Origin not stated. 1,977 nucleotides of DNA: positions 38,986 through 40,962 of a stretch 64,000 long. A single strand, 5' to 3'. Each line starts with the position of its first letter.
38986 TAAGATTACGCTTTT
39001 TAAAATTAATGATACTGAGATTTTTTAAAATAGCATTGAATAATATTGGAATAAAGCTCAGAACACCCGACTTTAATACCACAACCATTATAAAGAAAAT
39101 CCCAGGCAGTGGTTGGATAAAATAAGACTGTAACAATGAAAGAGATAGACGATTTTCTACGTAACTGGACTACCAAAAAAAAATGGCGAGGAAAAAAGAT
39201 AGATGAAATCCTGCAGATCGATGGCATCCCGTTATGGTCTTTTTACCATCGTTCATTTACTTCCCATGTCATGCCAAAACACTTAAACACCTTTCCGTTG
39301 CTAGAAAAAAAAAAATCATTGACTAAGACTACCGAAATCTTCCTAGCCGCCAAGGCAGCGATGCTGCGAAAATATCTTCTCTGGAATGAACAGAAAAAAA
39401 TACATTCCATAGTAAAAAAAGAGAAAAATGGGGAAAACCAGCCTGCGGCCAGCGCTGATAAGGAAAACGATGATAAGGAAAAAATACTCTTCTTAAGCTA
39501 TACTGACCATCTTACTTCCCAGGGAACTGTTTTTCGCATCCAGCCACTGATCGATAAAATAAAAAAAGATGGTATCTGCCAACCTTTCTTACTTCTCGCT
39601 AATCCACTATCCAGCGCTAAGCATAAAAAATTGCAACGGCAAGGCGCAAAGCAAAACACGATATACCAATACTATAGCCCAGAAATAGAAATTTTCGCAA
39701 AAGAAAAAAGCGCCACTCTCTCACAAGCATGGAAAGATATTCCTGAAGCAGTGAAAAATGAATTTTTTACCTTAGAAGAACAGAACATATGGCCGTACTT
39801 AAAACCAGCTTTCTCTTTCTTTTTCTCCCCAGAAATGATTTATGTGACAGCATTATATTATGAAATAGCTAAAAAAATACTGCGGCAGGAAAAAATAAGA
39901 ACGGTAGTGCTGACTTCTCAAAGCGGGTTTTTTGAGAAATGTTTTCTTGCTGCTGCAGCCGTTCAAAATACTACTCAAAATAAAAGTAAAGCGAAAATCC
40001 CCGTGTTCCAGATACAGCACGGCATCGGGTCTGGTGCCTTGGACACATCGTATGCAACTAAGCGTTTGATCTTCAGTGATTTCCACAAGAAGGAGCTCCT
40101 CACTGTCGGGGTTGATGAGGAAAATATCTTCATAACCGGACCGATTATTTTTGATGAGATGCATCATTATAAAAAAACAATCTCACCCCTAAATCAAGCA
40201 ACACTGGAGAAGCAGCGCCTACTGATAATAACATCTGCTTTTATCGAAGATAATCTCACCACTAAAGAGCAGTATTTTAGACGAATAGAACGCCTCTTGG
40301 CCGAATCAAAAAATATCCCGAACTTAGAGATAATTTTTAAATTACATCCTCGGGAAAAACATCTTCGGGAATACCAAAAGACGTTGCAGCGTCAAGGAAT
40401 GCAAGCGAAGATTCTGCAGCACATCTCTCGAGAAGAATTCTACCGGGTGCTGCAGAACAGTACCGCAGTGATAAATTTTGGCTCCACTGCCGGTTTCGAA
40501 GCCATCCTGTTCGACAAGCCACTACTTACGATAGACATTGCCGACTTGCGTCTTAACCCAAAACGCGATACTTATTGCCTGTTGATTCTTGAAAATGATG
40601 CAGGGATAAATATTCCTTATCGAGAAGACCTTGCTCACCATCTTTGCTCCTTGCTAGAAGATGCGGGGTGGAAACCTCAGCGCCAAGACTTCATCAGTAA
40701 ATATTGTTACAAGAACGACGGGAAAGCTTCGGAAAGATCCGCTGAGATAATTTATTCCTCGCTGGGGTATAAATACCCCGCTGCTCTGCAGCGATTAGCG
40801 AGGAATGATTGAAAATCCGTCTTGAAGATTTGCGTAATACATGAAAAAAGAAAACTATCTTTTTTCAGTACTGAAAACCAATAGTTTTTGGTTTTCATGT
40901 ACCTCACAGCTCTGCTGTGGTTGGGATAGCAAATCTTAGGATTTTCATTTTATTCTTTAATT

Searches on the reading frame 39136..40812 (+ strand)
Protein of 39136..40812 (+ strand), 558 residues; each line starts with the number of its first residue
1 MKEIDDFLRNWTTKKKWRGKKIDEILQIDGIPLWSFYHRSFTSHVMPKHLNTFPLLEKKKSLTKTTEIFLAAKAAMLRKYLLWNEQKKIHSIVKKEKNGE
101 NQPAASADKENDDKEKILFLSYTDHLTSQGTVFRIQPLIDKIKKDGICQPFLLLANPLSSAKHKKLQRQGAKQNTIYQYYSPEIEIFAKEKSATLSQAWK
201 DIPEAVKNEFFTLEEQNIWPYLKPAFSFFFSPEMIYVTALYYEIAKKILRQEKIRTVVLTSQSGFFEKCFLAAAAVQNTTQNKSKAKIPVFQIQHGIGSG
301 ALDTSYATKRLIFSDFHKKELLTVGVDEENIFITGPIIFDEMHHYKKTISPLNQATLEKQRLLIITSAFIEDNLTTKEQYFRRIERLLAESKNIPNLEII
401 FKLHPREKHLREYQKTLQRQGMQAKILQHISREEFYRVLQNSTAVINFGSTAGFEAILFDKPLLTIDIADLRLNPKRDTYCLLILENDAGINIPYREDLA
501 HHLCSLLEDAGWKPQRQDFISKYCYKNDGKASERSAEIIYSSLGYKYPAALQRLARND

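Call 14: search_protein_families(library=pfam, proteins=[window:39136-40812:+], max_evalue=0.0001)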
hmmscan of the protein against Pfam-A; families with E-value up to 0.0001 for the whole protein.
window:39136-40812:+ (558 aa): 2 families
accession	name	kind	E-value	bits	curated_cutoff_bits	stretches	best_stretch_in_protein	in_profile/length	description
PF02350.25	Epimerase_2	-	3.4e-13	49.6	30.6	1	315-466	131-284/347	UDP-N-acetylglucosamine 2-epimerase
PF05159.20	Capsule_synth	-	6.3e-06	26.3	20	1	392-466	182-261/310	Capsule polysaccharide biosynthesis protein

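Call 42: search_solved_structures(query=window:39136-40812:+, max_evalue=0.1)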
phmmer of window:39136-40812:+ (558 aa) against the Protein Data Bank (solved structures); distinct sequences matched with E-value up to 0.1: 4.
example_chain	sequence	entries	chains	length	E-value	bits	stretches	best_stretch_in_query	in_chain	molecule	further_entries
4neq_A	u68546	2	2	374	0.00029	22.7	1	314-466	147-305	UDP-N-acetylglucosamine 2-epimerase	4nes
7ya2_A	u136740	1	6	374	0.00095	21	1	310-411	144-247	Capsular polysaccharide synthesis enzyme CapG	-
4hwg_A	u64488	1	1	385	0.027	16.2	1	315-470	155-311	UDP-N-acetylglucosamine 2-epimerase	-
9yid_H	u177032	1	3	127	0.075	14.7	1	4-89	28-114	AM12-352 Fab heavy chain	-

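Call 46: search_protein_families(library=ncbifam, proteins=[window:39136-40812:+], max_evalue=0.001)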
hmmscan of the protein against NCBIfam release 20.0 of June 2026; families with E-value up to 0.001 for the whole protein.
window:39136-40812:+ (558 aa): 4 families
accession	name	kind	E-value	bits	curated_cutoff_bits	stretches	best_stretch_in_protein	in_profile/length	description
NF046086.1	BFO_1060_trans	domain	7.4e-12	45.1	200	1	329-542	163-363/365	BFO_1060 family glycosyltransferase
TIGR00236.1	wecB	equivalog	2.6e-07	30.1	210.15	1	317-466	152-300/366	non-hydrolyzing UDP-N-acetylglucosamine 2-epimerase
TIGR04396.2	surf_polysacc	subfamily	3.4e-07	29.8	125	1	369-544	199-364/427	surface carbohydrate biosynthesis protein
TIGR03568.1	NeuC_NnaA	equivalog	4.5e-05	22.5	235.9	1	311-464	149-304/365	UDP-N-acetylglucosamine 2-epimerase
